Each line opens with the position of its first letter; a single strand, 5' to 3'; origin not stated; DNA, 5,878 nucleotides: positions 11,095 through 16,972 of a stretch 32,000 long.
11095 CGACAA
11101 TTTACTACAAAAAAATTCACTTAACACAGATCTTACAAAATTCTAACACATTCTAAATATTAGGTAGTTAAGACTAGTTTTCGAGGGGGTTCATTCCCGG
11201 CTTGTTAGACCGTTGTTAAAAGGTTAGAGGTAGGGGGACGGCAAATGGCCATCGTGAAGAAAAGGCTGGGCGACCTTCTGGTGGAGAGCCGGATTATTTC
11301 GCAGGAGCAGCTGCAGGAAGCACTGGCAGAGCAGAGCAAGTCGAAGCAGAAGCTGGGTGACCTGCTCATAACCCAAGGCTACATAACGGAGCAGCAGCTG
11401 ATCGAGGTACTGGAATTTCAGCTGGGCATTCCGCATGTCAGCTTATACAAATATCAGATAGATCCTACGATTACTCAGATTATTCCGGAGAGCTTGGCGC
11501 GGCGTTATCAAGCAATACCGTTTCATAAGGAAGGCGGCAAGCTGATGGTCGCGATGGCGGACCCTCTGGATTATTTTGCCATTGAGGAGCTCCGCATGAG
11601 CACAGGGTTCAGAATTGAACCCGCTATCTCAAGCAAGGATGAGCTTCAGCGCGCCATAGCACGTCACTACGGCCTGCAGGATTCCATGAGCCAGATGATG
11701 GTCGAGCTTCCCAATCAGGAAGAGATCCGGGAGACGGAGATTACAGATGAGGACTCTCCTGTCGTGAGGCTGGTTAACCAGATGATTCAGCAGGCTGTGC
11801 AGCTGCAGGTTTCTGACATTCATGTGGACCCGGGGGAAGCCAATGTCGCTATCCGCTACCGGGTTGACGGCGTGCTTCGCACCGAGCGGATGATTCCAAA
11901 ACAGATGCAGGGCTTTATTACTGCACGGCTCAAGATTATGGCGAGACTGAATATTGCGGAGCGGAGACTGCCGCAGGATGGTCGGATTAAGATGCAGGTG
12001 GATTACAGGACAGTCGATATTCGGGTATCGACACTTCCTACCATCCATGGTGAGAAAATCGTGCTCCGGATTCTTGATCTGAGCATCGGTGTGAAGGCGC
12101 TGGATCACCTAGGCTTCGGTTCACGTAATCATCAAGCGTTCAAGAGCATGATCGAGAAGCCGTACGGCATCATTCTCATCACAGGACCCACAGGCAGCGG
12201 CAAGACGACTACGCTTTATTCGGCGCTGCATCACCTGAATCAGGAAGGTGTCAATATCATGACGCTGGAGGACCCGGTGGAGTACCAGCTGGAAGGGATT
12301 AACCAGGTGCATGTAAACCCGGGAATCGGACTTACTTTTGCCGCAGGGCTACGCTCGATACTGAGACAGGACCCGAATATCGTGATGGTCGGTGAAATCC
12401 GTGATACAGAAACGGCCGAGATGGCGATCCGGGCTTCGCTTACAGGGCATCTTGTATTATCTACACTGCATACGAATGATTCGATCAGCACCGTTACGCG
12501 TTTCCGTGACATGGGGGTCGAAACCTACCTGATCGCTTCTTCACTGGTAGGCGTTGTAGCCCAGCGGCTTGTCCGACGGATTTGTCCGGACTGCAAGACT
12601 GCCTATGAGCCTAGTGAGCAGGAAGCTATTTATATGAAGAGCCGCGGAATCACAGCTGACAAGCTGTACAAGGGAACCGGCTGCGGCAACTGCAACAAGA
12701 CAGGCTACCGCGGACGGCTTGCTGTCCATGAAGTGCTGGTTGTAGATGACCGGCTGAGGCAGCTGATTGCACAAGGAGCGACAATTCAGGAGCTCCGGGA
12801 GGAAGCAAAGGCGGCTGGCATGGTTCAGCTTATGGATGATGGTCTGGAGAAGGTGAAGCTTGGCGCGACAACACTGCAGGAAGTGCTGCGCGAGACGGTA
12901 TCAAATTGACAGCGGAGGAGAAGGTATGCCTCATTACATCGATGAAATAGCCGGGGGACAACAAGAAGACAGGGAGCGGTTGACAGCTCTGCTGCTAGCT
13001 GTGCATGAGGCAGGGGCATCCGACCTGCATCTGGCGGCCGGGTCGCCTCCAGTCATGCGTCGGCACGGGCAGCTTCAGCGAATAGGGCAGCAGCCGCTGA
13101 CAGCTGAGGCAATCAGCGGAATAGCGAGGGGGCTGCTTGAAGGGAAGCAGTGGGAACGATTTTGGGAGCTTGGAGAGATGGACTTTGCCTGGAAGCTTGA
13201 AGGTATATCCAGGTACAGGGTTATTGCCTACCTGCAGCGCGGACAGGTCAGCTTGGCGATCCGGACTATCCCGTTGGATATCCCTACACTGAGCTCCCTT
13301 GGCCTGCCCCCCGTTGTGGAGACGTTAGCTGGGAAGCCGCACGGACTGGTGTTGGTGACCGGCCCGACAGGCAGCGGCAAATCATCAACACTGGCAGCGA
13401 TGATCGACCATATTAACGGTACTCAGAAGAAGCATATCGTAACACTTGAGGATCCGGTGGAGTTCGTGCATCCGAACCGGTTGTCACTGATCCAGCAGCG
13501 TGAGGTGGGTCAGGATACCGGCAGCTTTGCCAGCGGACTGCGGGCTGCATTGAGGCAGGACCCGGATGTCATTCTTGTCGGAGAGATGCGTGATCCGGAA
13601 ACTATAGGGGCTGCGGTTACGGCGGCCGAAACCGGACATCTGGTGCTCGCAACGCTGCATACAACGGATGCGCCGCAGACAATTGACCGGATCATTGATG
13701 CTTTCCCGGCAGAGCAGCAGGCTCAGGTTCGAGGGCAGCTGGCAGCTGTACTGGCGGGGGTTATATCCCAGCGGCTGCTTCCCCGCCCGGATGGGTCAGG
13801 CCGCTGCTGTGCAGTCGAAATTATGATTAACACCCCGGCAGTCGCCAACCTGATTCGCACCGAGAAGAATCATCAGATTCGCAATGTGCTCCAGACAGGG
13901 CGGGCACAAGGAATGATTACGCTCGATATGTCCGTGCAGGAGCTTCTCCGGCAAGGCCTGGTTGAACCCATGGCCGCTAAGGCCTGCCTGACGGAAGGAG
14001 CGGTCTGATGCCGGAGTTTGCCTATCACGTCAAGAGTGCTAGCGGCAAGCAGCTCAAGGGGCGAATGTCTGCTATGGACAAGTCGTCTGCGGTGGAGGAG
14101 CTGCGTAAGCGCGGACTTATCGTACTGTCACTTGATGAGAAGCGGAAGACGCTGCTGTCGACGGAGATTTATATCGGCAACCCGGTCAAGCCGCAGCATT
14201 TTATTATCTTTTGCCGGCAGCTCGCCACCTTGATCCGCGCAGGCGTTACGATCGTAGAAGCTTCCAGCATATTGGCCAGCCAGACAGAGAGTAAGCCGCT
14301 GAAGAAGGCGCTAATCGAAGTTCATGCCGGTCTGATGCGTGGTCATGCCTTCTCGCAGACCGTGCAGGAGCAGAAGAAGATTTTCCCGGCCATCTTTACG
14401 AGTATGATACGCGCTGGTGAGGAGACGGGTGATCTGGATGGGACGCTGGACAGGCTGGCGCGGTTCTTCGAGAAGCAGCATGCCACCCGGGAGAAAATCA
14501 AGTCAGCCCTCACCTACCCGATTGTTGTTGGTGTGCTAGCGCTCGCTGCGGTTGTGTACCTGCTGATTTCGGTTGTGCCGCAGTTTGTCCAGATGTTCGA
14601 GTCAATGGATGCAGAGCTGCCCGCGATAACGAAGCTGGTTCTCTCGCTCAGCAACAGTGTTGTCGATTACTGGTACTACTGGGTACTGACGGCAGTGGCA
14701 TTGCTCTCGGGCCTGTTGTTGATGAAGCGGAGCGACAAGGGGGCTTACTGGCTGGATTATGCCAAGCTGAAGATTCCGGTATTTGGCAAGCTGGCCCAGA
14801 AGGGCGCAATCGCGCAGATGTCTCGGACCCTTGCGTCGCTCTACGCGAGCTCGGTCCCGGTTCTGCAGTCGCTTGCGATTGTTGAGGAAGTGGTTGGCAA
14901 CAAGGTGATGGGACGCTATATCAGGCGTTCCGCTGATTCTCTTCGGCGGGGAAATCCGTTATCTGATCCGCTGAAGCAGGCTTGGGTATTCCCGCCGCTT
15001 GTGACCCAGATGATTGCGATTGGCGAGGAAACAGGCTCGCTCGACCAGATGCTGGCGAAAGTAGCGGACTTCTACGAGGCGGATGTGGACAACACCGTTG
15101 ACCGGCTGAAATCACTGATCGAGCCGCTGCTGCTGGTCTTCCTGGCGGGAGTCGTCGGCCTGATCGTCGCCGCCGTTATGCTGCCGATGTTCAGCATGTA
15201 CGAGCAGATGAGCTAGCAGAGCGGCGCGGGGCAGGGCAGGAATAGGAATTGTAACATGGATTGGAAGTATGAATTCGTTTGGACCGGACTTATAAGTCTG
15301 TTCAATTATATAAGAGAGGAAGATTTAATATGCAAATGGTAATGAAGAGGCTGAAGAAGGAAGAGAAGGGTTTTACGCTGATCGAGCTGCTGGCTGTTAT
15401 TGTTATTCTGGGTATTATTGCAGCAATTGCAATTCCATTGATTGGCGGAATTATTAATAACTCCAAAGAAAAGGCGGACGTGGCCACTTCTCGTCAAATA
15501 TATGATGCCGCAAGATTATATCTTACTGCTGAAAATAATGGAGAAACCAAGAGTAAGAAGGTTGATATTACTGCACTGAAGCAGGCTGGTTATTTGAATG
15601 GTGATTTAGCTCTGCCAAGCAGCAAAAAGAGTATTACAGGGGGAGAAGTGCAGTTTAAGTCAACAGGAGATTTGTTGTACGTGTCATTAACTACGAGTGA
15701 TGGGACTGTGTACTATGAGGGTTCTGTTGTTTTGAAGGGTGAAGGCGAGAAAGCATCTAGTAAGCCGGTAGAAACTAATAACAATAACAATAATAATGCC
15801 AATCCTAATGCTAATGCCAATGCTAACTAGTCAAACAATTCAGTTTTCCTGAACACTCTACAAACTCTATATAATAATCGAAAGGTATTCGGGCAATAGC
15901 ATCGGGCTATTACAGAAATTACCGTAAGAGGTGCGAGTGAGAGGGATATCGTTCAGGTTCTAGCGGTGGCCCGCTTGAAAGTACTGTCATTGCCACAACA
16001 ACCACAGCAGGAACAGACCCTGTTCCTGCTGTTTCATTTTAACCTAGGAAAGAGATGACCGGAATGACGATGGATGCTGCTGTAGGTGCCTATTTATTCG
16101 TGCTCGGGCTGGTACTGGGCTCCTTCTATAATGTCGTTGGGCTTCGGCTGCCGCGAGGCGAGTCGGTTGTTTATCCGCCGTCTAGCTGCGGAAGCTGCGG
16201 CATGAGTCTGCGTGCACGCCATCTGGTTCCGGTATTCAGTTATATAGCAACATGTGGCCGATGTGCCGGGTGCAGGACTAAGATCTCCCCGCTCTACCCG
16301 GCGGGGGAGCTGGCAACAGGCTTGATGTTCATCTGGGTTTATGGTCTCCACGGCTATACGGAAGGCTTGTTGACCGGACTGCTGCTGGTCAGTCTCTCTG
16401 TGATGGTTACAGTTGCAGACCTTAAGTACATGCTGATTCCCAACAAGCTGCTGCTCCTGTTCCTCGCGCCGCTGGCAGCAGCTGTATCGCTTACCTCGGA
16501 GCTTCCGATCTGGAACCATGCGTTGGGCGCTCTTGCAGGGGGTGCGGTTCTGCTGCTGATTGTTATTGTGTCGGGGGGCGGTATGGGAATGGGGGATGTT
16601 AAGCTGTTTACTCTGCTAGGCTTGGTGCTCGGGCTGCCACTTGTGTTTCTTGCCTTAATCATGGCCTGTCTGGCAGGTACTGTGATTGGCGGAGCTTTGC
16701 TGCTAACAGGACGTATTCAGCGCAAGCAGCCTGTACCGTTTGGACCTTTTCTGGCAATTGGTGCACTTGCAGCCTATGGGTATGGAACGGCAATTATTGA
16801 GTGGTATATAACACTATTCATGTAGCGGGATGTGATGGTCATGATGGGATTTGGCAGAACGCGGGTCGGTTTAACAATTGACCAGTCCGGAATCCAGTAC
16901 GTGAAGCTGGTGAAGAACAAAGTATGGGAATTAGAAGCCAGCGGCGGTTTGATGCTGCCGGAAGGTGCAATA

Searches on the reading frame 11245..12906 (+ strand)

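Call 8: search_protein_families(library=pfam, proteins=[window:11245-12906:+], max_evalue=0.001)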
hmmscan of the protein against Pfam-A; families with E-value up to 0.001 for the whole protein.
window:11245-12906:+ (554 aa): 8 families
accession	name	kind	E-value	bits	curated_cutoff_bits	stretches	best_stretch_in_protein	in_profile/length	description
PF00437.27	T2SSE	-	1.1e-137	459.1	24.9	1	168-549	3-370/370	Type II/IV secretion system protein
PF05157.20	MshEN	-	1.6e-23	82.9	23.1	1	60-147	1-89/90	MshEN domain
PF20720.3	nSTAND3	-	4.7e-05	23.6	27.2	1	296-346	7-56/155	Novel STAND NTPase 3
PF25199.1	nSTAND_NTPase5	-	7.1e-05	23.1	34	1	304-347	38-82/145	Novel STAND NTPase 5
PF13191.12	AAA_16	-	0.00015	22.7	32.6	1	305-391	22-100/167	AAA ATPase domain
PF13401.12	AAA_22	-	0.00015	22.5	27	1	307-344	5-42/130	AAA domain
PF13604.12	AAA_30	-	0.0003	21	27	0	297-340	8-51/191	AAA domain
PF13173.12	AAA_14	-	0.00058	20.3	27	0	309-396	4-82/129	AAA domain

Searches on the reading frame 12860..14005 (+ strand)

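Call 100: search_protein_families(library=pfam, proteins=[window:12860-14005:+], max_evalue=0.00001)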
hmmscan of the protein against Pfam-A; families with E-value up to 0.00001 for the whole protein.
window:12860-14005:+ (382 aa): 1 family
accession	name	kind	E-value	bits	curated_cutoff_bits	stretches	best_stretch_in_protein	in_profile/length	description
PF00437.27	T2SSE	-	3.8e-47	161.2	24.9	1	154-348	135-313/370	Type II/IV secretion system protein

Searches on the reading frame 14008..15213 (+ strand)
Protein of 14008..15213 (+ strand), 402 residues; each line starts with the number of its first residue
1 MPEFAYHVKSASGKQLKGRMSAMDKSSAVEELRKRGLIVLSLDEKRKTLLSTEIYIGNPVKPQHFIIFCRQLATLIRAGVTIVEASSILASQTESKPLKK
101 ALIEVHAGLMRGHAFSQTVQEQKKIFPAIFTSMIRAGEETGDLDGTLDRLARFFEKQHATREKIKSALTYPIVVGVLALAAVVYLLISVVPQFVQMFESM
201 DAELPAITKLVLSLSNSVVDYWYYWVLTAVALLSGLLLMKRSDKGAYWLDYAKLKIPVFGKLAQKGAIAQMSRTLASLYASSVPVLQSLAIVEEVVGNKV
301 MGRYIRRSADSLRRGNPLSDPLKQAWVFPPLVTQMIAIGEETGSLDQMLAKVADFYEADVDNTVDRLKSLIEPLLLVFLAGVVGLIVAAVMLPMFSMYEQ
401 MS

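Call 100: search_protein_families(library=pfam, proteins=[window:14008-15213:+], max_evalue=0.00001)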
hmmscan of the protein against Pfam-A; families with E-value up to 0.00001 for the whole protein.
window:14008-15213:+ (402 aa): 1 family
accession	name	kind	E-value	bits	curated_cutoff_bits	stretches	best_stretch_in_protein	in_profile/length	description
PF00482.28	T2SSF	-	9.7e-62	206.9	25.2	2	272-393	2-125/125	Type II secretion system (T2SS), protein F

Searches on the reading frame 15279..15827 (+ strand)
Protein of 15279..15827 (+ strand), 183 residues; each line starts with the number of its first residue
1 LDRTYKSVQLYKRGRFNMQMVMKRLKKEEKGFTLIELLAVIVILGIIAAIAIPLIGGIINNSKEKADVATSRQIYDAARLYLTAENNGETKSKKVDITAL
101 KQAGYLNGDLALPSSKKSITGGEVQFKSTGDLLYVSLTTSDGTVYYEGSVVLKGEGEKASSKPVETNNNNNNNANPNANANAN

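Call 100: search_protein_families(library=pfam, proteins=[window:15279-15827:+], max_evalue=0.00001)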
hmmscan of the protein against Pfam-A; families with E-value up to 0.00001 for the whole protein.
window:15279-15827:+ (183 aa): 1 family
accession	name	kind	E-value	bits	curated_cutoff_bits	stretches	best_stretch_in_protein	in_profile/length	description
PF07963.17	N_methyl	-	1e-08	34.8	21.2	1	28-52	3-27/27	Prokaryotic N-terminal methylation motif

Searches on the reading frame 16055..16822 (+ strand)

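Call 100: search_protein_families(library=pfam, proteins=[window:16055-16822:+], max_evalue=0.00001)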
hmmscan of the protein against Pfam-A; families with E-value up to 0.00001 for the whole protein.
window:16055-16822:+ (256 aa): 2 families
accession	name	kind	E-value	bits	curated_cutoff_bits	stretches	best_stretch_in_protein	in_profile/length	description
PF06750.18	A24_N_bact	-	2.1e-28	98.6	23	1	16-96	1-81/84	Bacterial Peptidase A24 N-terminal domain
PF01478.23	Peptidase_A24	-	2.1e-15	57.5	26.5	1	109-212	1-103/104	Type IV leader peptidase family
